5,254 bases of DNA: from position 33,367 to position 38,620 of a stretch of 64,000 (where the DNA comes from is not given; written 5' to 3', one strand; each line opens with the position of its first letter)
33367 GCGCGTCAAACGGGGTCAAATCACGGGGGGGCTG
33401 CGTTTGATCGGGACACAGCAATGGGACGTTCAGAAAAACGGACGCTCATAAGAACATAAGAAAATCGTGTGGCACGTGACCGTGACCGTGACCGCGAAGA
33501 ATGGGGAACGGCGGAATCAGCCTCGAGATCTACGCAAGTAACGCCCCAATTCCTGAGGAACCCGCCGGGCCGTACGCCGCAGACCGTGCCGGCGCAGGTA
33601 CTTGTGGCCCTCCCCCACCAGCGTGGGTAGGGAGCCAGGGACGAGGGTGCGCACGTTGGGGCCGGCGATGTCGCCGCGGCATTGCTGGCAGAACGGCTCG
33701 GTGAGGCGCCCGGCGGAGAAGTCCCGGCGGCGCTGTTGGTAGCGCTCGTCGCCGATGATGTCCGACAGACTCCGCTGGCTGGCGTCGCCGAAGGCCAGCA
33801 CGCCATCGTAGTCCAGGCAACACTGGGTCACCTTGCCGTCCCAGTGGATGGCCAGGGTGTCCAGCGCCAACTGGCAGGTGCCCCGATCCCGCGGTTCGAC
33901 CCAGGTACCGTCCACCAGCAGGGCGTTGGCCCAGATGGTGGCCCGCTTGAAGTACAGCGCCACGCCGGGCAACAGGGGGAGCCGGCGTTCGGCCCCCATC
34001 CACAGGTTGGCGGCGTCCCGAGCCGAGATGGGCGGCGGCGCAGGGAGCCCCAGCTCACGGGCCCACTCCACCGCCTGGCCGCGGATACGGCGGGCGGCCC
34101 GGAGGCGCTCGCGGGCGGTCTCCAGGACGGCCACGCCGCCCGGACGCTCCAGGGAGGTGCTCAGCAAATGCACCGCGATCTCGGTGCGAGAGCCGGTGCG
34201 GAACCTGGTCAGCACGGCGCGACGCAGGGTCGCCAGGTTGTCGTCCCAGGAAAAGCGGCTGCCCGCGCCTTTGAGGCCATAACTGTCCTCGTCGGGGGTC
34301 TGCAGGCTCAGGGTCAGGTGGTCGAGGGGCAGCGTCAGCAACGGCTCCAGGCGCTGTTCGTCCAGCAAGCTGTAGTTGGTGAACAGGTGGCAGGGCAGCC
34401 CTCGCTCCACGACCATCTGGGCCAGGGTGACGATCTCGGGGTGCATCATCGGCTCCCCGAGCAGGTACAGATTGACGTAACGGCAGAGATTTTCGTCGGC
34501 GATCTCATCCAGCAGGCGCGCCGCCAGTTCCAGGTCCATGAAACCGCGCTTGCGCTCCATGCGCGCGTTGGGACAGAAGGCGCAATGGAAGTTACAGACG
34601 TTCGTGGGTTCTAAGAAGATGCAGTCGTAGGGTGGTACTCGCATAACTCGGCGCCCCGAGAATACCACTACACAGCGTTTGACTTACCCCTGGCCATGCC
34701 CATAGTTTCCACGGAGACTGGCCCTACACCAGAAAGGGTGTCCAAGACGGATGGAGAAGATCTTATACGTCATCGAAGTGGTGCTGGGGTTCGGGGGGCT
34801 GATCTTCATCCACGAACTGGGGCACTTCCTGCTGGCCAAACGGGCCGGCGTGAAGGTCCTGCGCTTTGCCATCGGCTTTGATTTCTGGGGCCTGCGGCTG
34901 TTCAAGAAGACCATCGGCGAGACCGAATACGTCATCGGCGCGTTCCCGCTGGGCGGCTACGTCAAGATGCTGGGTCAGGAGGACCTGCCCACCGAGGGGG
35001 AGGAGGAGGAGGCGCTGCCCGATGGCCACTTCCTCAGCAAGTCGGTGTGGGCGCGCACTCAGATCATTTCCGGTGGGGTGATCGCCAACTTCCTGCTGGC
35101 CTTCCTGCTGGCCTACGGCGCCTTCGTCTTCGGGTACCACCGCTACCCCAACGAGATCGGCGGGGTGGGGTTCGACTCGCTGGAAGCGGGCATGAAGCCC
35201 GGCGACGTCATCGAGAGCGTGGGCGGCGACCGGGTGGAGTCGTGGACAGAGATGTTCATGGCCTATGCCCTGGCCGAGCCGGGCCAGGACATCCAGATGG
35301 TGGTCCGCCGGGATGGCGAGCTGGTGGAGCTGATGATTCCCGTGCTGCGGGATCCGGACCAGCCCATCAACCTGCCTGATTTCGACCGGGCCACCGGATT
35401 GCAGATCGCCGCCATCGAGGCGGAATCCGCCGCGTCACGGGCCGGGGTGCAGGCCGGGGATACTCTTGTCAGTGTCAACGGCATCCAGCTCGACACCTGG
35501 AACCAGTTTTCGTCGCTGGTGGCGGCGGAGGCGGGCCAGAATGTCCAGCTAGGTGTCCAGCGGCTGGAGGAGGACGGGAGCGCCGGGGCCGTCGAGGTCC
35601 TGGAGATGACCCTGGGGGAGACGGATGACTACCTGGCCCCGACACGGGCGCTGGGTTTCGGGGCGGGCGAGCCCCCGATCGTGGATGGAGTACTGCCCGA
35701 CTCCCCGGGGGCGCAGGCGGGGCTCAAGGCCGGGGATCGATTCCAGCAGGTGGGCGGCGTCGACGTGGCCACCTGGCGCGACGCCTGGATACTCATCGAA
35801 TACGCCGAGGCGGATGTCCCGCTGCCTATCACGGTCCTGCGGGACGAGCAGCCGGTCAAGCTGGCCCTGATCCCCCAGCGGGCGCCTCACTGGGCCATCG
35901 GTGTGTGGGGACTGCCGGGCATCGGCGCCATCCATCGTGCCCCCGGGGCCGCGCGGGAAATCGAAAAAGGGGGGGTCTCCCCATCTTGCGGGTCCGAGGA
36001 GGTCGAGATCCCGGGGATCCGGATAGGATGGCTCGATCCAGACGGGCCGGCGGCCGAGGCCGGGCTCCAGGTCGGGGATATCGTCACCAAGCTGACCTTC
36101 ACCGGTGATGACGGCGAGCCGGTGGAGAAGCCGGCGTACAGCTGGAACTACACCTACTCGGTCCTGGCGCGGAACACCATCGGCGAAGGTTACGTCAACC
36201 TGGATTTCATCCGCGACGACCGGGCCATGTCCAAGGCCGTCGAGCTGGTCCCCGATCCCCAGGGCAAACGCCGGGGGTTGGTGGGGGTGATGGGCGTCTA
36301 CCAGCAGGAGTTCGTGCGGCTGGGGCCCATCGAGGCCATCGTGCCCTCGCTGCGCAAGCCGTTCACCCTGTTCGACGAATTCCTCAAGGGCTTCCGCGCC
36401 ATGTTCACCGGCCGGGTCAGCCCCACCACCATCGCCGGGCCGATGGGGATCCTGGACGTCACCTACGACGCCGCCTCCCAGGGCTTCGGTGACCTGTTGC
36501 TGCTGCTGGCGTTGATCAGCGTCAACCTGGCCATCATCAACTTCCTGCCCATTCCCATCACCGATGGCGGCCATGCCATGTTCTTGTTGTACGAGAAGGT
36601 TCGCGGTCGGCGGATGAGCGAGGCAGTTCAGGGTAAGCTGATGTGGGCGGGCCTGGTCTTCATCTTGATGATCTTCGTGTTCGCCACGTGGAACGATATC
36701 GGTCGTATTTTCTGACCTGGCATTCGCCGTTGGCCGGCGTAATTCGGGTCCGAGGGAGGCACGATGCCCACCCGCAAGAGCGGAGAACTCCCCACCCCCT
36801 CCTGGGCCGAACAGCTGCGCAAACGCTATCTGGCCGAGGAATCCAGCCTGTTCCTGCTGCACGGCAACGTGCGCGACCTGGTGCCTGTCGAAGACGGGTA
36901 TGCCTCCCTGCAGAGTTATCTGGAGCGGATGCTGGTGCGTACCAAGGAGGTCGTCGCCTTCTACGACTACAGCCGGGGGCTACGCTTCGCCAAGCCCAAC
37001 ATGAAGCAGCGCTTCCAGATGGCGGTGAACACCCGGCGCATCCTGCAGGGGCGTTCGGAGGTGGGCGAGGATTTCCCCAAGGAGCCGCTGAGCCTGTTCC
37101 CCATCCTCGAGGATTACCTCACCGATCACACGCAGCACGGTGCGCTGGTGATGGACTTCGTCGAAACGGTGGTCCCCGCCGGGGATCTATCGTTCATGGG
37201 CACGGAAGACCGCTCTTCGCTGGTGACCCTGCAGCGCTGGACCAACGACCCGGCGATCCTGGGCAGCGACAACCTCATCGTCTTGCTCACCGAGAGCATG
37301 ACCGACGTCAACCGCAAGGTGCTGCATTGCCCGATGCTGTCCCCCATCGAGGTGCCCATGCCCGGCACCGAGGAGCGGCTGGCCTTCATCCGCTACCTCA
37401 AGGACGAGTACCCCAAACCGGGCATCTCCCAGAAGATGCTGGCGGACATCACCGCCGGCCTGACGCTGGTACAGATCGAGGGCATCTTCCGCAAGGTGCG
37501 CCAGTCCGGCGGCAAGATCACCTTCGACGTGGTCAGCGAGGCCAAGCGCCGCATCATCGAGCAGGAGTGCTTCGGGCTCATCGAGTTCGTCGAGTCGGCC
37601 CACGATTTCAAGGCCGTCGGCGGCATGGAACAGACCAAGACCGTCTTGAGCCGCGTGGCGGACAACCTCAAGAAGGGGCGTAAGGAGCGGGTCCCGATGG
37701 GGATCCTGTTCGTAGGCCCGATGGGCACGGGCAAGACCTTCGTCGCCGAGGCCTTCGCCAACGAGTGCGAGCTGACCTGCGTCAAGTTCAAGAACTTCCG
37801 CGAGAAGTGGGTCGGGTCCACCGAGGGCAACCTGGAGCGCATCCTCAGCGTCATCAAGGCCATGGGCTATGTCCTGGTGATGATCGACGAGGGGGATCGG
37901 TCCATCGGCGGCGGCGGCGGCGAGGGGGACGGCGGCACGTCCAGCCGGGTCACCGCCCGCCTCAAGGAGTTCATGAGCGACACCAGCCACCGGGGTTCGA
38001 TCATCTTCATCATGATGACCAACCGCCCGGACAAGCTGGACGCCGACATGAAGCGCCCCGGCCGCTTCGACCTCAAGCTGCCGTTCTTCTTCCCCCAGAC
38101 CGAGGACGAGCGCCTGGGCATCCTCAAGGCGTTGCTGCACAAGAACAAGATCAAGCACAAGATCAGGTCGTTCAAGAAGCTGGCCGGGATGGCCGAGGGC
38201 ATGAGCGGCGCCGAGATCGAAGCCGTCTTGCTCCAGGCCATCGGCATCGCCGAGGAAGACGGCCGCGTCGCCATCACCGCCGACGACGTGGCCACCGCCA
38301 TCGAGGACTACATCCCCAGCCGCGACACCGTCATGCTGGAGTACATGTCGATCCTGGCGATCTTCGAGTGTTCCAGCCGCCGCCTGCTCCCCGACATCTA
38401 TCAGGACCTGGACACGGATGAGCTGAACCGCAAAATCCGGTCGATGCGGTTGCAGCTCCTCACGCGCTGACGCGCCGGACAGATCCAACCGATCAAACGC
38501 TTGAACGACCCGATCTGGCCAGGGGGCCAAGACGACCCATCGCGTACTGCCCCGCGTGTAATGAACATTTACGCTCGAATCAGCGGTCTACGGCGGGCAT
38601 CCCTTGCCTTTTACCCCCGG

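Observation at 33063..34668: Orphan radical SAM protein (Cx3Cx2C plus a C-terminal SPASM/twitch-like Cys cluster) flanked by a TM2 protein and a secreted S9 peptidase, with no obvious substrate gene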

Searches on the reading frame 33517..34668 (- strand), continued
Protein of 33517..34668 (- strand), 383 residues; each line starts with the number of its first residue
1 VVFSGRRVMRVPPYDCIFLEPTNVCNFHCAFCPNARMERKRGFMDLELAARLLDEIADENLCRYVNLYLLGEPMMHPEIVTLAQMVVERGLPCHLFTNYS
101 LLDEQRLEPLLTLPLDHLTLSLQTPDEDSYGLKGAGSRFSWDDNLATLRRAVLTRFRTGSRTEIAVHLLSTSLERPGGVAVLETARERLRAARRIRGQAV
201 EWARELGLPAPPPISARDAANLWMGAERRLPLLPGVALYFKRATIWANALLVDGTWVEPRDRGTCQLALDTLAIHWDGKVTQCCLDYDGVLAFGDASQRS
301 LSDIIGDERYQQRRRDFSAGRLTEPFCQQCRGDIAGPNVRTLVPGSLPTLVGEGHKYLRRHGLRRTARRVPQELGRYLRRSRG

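Call 63: search_protein_families(library=pfam, proteins=[L005:4731-5702:-, L005:5696-6544:-, L005:6608-7342:+, L005:7565-8425:+, L005:8425-9219:+, L005:9216-9953:+, L005:9986-10822:+, L005:11206-13053:-, L005:13631-15364:-, L001:2529-3476:+], max_evalue=0.0001)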
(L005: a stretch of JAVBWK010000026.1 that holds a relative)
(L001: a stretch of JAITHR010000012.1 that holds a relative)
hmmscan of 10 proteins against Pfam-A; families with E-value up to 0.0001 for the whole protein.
L005:4731-5702:- (323 aa): 2 families
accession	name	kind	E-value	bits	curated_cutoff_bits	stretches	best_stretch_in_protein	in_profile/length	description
PF06574.18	FAD_syn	-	1.2e-41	142.6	27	1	17-168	5-158/158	FAD synthetase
PF01687.23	Flavokinase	-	6.2e-40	136.7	19.6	1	185-308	1-124/124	Riboflavin kinase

L005:5696-6544:- (282 aa): 2 families
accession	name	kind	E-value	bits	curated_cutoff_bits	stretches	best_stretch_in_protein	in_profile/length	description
PF01509.24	TruB_N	-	3.3e-51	174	27.3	1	30-173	6-149/149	TruB family pseudouridylate synthase (N terminal domain)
PF16198.10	TruB_C_2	-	6.2e-07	29.9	29.3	1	174-212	1-39/66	tRNA pseudouridylate synthase B C-terminal domain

L005:6608-7342:+ (244 aa): 1 family
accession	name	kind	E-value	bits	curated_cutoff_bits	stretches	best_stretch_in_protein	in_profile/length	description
PF01171.26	ATP_bind_3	-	2.8e-15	57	27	1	23-192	1-165/182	PP-loop family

L005:7565-8425:+ (286 aa): 2 families
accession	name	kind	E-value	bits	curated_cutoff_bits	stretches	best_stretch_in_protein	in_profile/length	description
PF00497.25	SBP_bac_3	-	6.5e-26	91.1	26.4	1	73-270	19-120/132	Bacterial extracellular solute-binding proteins, family 3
PF10613.14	Lig_chan-Glu_bd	-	1.3e-07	32.1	30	1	98-148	64-114/115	Ligated ion channel L-glutamate- and glycine-binding site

L005:8425-9219:+ (264 aa): 1 family
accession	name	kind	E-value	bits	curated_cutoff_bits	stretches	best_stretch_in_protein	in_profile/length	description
PF00528.27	BPD_transp_1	-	1.2e-20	74.4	26.4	1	77-237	18-182/184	Binding-protein-dependent transport system inner membrane component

L005:9216-9953:+ (245 aa): 4 families
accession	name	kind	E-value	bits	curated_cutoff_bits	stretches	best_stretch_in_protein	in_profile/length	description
PF00005.33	ABC_tran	-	3.3e-38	131.8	25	1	19-167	1-137/137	ABC transporter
PF13304.12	AAA_21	-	4e-12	47.2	27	1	147-197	249-299/304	AAA domain, putative AbiEii toxin, Type IV TA system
PF02463.25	SMC_N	-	4.9e-08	33.1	40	1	28-208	23-208/220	RecF/RecN/SMC N terminal domain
PF09818.15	ABC_ATPase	-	4.3e-06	26.4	23.2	0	135-213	154-248/283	P-loop domain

L005:9986-10822:+ (278 aa): 2 families
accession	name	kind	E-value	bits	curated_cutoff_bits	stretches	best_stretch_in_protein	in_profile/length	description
PF04055.27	Radical_SAM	-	1.4e-13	51.8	29.5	1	8-112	1-114/166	Radical SAM superfamily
PF13186.11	SPASM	-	3e-11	43.9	21.5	1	206-271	1-66/67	Iron-sulfur cluster-binding domain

L005:11206-13053:- (615 aa): 9 families
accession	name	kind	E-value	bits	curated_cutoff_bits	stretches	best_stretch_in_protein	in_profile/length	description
PF11987.13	IF-2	-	3.4e-41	140.3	27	1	392-506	3-117/117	Translation-initiation factor 2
PF00009.33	GTP_EFTU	-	6.8e-37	127.3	26.5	1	120-276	5-183/188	Elongation factor Tu GTP binding domain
PF22042.2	EF-G_D2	-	8e-30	103.2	27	1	292-370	2-83/84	Elongation factor G domain 2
PF04760.21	IF2_N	-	1.4e-13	50.8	25.3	1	40-91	1-53/53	Translation initiation factor IF-2, N-terminal region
PF01926.29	MMR_HSR1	-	4.8e-13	49.7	21.9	1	121-226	2-113/113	50S ribosome-binding GTPase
PF03144.31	GTP_EFTU_D2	-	2.2e-10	41.3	30.3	1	537-604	1-72/73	Elongation factor Tu domain 2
PF02421.24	FeoB_N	-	1.1e-05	25.4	27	1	121-230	3-118/156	Ferrous iron transport protein B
PF00071.28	Ras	-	1.5e-05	25.1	21.6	1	122-276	3-157/162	Ras family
PF00025.27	Arf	-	6.4e-05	22.9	22.3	0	123-275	19-170/174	ADP-ribosylation factor family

L005:13631-15364:- (577 aa): 2 families
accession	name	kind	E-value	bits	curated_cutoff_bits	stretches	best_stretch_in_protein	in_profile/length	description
PF08529.16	NusA_N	-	2e-34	118.8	23.8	1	13-133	1-118/119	NusA N-terminal domain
PF13184.12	KH_5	-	7.2e-28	97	27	1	239-305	1-67/69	NusA-like KH domain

L001:2529-3476:+ (315 aa): 1 family
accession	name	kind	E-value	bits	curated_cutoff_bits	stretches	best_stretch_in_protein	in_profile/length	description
PF08282.18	Hydrolase_3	-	3.4e-10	40.5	20.9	1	63-131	3-71/255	haloacid dehalogenase-like hydrolase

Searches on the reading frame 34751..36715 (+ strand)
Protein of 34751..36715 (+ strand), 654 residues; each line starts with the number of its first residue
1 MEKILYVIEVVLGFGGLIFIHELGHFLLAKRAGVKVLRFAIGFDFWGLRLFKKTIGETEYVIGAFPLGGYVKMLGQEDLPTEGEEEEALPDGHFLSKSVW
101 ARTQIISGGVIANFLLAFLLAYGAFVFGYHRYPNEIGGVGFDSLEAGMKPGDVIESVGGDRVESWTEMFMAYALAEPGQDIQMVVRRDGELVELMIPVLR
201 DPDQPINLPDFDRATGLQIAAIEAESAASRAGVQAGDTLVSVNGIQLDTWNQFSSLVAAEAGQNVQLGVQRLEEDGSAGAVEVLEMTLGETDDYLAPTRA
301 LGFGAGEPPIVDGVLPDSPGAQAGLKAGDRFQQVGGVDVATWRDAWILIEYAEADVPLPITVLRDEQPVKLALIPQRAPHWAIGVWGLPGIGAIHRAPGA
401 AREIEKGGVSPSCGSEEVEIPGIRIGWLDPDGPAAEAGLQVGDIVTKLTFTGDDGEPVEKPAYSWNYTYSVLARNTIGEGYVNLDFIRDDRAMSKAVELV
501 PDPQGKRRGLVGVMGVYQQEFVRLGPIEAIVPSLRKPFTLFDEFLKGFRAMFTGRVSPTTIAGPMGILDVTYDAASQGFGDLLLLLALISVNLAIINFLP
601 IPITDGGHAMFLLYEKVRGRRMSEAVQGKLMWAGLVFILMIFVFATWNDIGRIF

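Call 3: search_protein_families(library=pfam, proteins=[window:34751-36715:+], max_evalue=0.01)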
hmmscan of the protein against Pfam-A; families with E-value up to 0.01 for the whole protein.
window:34751-36715:+ (654 aa): 6 families
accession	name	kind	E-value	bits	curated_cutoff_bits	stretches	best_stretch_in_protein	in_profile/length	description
PF02163.28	Peptidase_M50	-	1.9e-52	178.3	27.2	1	11-640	3-220/221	Peptidase family M50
PF17820.7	PDZ_6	-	2.3e-29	101.3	27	3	219-271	2-54/54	PDZ domain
PF00595.29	PDZ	-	1.3e-24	86.8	23.2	3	214-270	24-81/81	PDZ domain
PF13180.12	PDZ_2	-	3.1e-23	82.3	27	2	145-197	27-79/80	PDZ domain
PF14685.13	PDZ_Tricorn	-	1.4e-07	31.8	25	1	224-274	29-81/88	Tricorn protease PDZ domain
PF21558.3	Pept_S41_N_bact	-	1.7e-07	31.5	27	0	225-252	12-39/87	Bacteroidetes, Peptidase, S41 family, N-terminal domain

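Call 4: search_protein_families(library=ncbifam, proteins=[window:34751-36715:+], max_evalue=0.01)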
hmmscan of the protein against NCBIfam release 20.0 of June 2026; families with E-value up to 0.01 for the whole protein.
window:34751-36715:+ (654 aa): 20 families
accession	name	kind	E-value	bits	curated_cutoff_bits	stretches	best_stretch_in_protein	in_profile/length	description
TIGR00054.1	TIGR00054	equivalog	1.7e-94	317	147.55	3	3-273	2-260/421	RIP metalloprotease RseP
NF008046.0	PRK10779.1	equivalog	6.8e-71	239.7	477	3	8-273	9-280/450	sigma E protease regulator RseP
TIGR02037.1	degP_htrA_DO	subfamily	7.8e-25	87.7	416.2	3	212-273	256-318/434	Do family serine endopeptidase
NF041199.1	trx7_PDZ_seleno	equivalog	5.7e-21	74.9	300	3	311-494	207-385/390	Trx7/PDZ domain-containing (seleno)protein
NF041521.1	HhoA_HhoB_HtrA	equivalog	2.7e-20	72.9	450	3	310-376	266-332/335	HhoA/HhoB/HtrA family serine endopeptidase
NF040960.1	MamE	equivalog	3.3e-19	68.9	800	2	304-376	464-536/659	magnetosome formation protease MamE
NF007526.1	PRK10139.1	equivalog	1.3e-17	63.7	756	2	216-283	292-357/456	serine endoprotease DegQ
TIGR02860.1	spore_IV_B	equivalog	1.1e-16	60.9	305.25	3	224-274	122-172/402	SpoIVB peptidase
TIGR02038.1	protease_degS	equivalog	5.4e-14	52.1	422.95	1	418-448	275-305/351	outer membrane-stress sensor serine endopeptidase DegS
NF008147.1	PRK10898.1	equivalog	3e-13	49.6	408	0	418-449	276-307/352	outer membrane-stress sensor serine endopeptidase DegS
NF041515.1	GspC_delta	equivalog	3.8e-12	46.6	150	1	212-250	239-277/311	type II secretion system protein GspC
NF047968.1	SerProtHtrA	equivalog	8e-12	45.2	470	1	212-274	286-349/357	serine protease HtrA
NF008189.1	PRK10942.1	equivalog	1.4e-09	36.9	720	1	214-281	312-377/477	serine endoprotease DegP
NF041616.1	T2SS_C_SYNERG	exception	1.8e-09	37.4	200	1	212-271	224-284/296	type II secretion system protein GspC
TIGR00225.1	prc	subfamily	4.9e-08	32.4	218.6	0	217-273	64-122/335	C-terminal processing peptidase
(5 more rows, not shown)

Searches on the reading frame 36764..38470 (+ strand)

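Call 3: search_protein_families(library=pfam, proteins=[window:36764-38470:+], max_evalue=0.01)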
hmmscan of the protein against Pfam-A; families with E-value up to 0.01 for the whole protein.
window:36764-38470:+ (568 aa): 5 families
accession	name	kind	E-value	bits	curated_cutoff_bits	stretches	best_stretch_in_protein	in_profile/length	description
PF00004.35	AAA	-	8.4e-25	88.2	21.2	1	314-439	1-127/131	ATPase family associated with various cellular activities (AAA)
PF17862.7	AAA_lid_3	-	0.0015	18.5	27.2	1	470-508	4-42/45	AAA+ lid domain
PF13191.12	AAA_16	-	0.0055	17.7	32.6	0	295-340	9-53/167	AAA ATPase domain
PF13401.12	AAA_22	-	0.0062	17.3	27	0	314-335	8-29/130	AAA domain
PF05621.17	TniB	-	0.0073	16.2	22.4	0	288-336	13-60/189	Bacterial TniB protein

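Call 4: search_protein_families(library=ncbifam, proteins=[window:36764-38470:+], max_evalue=0.01)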
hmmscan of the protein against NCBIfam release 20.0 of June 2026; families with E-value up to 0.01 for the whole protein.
window:36764-38470:+ (568 aa): 21 families
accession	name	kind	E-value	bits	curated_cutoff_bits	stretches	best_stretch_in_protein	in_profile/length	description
TIGR01241.2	FtsH_fam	equivalog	5.3e-27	94.8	600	1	277-515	156-401/598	ATP-dependent zinc metalloprotease FtsH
NF003069.1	PRK03992.1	subfamily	2.5e-26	92.7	500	1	280-515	128-371/379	proteasome-activating nucleotidase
TIGR01242.2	TIGR01242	subfamily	5.1e-25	88.2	500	1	281-515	112-354/362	proteasome-activating nucleotidase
TIGR01243.1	CDC48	subfamily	7.6e-25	87.3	802.65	1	282-493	452-669/733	CDC48 family AAA ATPase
NF047747.1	PrtsmActNtasePan2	equivalog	1.4e-21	77.2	700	1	282-515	150-391/397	proteasome-activating nucleotidase Pan2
NF047748.1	PrtsmActNtasePan1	equivalog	5e-21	75.2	750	1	310-515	181-388/405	proteasome-activating nucleotidase Pan1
NF041006.2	cell_div_CdvC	equivalog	6.7e-18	64.7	650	1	311-492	134-318/370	cell division protein CdvC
NF008004.0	PRK10733.1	equivalog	1.2e-17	63.2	1008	1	282-495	151-371/644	ATP-dependent zinc metalloprotease FtsH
NF042959.1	IteA_antiphage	equivalog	4.5e-14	52.4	510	1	307-494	121-302/367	anti-phage ATPase IteA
TIGR03689.1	pup_AAA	equivalog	7.6e-08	31.5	504.75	1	307-450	212-371/512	proteasome ATPase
NF005992.0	PRK08116.1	subfamily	2.3e-05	23.7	189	1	267-334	71-137/269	hypothetical protein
TIGR02928.1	TIGR02928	subfamily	6.6e-05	21.9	181.3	1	295-340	24-69/366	orc1/cdc6 family replication initiation protein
NF003229.0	PRK04195.1-5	equivalog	0.00012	20.9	280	1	285-341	19-74/413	replication factor C large subunit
TIGR02397.1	dnaX_nterm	equivalog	0.00015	21.1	250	1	305-334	30-59/355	DNA polymerase III subunit gamma/tau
TIGR03922.1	T7SS_EccA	equivalog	0.00062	18.4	466.65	1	313-347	314-349/557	type VII secretion AAA-ATPase EccA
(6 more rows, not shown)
